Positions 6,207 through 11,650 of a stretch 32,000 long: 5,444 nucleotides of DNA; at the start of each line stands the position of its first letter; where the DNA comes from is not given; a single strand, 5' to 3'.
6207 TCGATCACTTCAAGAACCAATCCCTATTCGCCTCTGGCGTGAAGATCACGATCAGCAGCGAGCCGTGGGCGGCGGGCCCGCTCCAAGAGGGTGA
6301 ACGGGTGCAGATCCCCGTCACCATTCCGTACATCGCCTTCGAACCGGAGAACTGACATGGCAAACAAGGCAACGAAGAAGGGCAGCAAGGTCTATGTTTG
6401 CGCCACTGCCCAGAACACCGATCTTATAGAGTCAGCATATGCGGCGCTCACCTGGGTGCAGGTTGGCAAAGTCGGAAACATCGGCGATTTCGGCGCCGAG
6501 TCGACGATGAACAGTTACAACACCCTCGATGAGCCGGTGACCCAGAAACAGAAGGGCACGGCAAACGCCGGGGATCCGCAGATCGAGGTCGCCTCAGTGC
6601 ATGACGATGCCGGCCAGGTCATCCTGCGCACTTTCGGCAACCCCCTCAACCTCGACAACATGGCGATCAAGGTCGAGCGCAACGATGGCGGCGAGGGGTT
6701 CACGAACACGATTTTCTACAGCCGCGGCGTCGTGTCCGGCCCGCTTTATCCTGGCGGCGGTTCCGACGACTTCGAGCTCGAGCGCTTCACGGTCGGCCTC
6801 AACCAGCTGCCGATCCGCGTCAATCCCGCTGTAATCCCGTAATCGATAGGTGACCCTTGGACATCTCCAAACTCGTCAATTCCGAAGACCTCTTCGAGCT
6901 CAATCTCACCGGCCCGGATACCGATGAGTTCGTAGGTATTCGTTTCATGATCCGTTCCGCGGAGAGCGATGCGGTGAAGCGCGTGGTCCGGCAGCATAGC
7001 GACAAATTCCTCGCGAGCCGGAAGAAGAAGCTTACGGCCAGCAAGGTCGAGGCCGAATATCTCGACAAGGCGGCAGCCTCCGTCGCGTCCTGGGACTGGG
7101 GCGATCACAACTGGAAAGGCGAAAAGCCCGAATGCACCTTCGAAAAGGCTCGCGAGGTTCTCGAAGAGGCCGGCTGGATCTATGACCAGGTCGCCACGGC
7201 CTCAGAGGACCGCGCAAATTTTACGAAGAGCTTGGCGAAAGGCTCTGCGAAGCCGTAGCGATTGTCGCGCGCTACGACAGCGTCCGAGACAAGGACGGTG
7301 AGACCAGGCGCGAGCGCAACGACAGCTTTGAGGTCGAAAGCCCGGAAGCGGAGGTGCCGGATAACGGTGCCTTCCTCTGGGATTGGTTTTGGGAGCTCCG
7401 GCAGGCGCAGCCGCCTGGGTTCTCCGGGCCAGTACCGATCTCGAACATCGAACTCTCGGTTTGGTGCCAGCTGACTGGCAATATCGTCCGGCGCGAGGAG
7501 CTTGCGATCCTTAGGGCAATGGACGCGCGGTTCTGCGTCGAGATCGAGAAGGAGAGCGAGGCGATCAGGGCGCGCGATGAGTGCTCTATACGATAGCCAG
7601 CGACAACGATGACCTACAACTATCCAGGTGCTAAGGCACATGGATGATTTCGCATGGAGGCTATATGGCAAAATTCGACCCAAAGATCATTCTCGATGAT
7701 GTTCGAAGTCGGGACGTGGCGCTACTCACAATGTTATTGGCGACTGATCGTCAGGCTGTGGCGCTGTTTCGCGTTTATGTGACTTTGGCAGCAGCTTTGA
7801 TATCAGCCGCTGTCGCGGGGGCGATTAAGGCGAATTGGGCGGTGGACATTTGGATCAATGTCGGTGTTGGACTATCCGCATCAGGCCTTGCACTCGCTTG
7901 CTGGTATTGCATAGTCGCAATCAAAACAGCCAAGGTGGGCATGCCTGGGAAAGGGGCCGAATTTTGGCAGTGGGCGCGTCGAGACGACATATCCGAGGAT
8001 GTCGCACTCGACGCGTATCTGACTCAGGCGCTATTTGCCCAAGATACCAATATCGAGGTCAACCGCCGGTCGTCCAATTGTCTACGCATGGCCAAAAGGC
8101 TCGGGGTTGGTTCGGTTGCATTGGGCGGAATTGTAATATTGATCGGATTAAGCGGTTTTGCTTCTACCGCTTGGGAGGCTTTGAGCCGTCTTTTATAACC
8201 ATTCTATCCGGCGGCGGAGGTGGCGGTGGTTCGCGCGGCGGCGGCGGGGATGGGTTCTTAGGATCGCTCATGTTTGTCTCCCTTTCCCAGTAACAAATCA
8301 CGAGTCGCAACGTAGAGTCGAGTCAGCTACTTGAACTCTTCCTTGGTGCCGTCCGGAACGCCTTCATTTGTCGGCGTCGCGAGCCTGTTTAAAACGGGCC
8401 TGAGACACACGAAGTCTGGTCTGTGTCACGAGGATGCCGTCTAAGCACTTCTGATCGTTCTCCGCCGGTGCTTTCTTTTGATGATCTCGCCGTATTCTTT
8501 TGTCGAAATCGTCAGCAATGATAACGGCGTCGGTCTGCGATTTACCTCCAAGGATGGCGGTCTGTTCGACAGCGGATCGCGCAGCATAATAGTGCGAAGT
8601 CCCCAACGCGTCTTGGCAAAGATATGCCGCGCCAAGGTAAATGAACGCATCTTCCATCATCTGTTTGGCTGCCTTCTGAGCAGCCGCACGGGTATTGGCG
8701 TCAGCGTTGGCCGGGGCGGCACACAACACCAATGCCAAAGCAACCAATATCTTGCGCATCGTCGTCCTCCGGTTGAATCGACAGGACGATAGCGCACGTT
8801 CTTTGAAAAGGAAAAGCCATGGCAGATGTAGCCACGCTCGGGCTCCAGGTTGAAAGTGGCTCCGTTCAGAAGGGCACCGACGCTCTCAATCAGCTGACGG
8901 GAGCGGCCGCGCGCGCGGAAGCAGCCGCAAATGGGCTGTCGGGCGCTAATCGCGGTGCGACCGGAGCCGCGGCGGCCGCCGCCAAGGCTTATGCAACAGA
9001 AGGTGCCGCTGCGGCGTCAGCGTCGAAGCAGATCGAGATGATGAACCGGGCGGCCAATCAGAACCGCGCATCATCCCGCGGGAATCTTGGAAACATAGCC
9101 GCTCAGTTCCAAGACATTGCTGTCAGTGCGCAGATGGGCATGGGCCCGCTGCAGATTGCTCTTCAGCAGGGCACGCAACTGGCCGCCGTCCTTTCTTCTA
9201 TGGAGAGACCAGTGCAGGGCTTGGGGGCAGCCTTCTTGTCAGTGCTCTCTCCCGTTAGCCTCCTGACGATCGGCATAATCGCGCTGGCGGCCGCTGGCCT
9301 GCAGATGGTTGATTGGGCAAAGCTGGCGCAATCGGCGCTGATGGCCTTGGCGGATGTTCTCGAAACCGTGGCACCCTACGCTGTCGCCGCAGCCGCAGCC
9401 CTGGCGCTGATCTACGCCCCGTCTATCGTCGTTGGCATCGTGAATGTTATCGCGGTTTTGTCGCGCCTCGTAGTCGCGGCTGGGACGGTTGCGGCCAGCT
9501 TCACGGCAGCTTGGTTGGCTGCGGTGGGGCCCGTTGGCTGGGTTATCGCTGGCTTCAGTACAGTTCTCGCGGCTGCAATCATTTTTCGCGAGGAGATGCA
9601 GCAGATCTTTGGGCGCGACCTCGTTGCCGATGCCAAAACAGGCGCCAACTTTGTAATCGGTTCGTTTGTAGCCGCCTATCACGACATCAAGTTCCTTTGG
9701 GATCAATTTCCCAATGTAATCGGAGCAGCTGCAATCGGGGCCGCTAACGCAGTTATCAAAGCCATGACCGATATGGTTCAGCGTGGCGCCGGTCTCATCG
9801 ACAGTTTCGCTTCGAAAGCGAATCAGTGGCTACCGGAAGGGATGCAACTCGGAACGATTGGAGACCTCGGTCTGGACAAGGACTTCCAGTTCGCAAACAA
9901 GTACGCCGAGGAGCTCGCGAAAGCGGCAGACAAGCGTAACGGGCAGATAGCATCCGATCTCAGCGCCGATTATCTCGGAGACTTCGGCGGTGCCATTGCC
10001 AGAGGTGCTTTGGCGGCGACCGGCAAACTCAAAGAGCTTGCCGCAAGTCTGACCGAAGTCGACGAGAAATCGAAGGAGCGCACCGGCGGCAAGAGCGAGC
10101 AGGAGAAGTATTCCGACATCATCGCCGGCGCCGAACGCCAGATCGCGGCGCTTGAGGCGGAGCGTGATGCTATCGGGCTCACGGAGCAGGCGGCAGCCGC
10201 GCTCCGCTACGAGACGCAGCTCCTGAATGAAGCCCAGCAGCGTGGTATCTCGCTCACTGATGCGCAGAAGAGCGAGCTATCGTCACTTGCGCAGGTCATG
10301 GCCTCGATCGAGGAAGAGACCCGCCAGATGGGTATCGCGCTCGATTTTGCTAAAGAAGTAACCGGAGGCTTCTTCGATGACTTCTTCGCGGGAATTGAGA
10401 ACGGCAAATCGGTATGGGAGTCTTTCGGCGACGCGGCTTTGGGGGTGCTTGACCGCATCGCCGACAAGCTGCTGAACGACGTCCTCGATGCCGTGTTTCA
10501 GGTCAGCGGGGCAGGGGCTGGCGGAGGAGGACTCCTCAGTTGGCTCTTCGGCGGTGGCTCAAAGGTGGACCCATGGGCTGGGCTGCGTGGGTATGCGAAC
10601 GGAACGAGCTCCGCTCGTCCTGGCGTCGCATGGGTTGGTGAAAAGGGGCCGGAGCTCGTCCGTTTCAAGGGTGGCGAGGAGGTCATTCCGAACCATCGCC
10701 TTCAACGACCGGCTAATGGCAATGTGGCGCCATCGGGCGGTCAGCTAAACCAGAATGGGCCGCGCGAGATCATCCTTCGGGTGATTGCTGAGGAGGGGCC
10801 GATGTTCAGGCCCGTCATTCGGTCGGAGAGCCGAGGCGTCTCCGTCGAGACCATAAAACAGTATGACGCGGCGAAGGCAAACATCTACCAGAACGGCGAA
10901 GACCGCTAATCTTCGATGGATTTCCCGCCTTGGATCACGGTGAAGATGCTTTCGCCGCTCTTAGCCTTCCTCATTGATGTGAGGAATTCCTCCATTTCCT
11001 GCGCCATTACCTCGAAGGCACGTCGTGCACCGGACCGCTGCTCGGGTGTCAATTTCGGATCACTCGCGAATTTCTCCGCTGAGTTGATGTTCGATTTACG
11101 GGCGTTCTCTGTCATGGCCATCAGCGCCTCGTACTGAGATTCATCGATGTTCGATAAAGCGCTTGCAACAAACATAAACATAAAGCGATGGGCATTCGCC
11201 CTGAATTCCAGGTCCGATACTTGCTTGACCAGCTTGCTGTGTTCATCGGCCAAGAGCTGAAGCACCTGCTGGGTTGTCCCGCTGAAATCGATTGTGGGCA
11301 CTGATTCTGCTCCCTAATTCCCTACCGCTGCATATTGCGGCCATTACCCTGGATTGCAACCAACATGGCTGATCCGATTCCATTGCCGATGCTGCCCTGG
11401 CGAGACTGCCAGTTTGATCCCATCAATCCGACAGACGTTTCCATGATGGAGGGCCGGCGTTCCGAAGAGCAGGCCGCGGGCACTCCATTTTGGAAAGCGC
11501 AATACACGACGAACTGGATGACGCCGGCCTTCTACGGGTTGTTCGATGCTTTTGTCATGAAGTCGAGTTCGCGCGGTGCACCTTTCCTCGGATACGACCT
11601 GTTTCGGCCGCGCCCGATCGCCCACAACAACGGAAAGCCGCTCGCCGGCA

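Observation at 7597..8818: Low-GC three-ORF island splitting the chaperone / tape-measure junction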

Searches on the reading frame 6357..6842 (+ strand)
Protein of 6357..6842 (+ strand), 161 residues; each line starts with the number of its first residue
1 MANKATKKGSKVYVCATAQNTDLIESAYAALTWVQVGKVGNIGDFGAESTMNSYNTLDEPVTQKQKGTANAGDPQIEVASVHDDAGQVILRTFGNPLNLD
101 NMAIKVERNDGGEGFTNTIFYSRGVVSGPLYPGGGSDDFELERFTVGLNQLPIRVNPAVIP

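Call 5: search_protein_families(library=pfam, proteins=[window:6357-6842:+], max_evalue=0.1)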
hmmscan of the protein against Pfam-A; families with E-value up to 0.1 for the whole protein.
window:6357-6842:+ (161 aa): 3 families
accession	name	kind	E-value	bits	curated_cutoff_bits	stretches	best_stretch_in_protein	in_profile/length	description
PF08813.17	Phage_tail_3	-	0.028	14.5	24.2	1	24-91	40-107/165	Phage tail tube protein, TTP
PF16461.11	Phage_TTP_12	-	0.047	14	26.1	1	27-93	13-82/135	Lambda phage tail tube protein, TTP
PF17930.7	LpxI_N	-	0.065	13.6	25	1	2-42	16-57/129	LpxI N-terminal domain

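Call 6: search_protein_families(library=phrogs, proteins=[window:6357-6842:+], max_evalue=0.1)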
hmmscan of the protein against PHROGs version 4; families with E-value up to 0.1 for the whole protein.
window:6357-6842:+ (161 aa): 2 families
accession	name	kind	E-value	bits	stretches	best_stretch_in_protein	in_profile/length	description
phrog_158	-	tail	8.2e-22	79.1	1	1-159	13-163/376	major tail protein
phrog_584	-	tail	0.0025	18.6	1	27-97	94-164/218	major tail protein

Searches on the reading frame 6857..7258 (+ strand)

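Call 5: search_protein_families(library=pfam, proteins=[window:6857-7258:+], max_evalue=0.1)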
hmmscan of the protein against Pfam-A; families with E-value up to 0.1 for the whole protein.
window:6857-7258:+ (133 aa): 2 families
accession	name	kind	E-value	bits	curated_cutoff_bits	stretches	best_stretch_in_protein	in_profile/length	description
PF23921.1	DUF7260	-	0.0098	15.8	27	1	37-121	110-195/242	Domain of unknown function (DUF7260)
PF06398.17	Pex24p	-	0.013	15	26.8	1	78-118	302-346/358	Integral peroxisomal membrane peroxin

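Call 6: search_protein_families(library=phrogs, proteins=[window:6857-7258:+], max_evalue=0.1)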
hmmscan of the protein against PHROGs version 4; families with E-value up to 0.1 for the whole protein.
window:6857-7258:+ (133 aa): 1 family
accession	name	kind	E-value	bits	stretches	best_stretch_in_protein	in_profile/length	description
phrog_313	-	tail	3.2e-23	83.7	1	1-132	13-147/258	Tail assembly chaperone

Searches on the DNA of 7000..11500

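Call 101: search_rna_families(source=window, start=7000, end=11500, threshold=evalue, max_evalue=1)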
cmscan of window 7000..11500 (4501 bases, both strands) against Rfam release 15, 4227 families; matches with E-value up to 1: 1.
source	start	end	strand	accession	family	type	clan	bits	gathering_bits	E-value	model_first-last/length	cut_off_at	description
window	9723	9811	+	RF00649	mir-128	Gene; miRNA;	-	20.5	49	0.22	1-83/83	no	mir-128 microRNA precursor family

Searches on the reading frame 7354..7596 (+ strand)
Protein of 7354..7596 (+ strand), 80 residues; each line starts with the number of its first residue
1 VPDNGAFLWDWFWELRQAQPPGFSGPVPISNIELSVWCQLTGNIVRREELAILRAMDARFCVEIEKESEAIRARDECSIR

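Call 5: search_protein_families(library=pfam, proteins=[window:7354-7596:+], max_evalue=0.1)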
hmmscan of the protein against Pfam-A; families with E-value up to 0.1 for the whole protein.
window:7354-7596:+ (80 aa): 1 family
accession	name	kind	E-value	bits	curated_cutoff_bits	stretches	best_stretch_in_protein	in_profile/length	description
PF23812.1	Phage_TAC_18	-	2.1e-07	31.4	27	1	2-61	19-78/79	Phage tail assembly chaperone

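Call 6: search_protein_families(library=phrogs, proteins=[window:7354-7596:+], max_evalue=0.1)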
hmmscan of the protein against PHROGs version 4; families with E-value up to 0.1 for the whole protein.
window:7354-7596:+ (80 aa): 5 families
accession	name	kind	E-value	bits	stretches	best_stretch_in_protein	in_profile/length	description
phrog_20700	-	unknown function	2.5e-46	158.2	1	1-80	61-140/140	-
phrog_4966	-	unknown function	6.9e-15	56.1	1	2-74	239-310/311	-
phrog_8233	-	tail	0.00035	21.1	1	6-69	186-251/271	tail assembly chaperone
phrog_35160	-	unknown function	0.0091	17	1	1-59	1-59/98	-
phrog_3817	-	tail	0.039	14.5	1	6-70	34-99/106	tail chaperonin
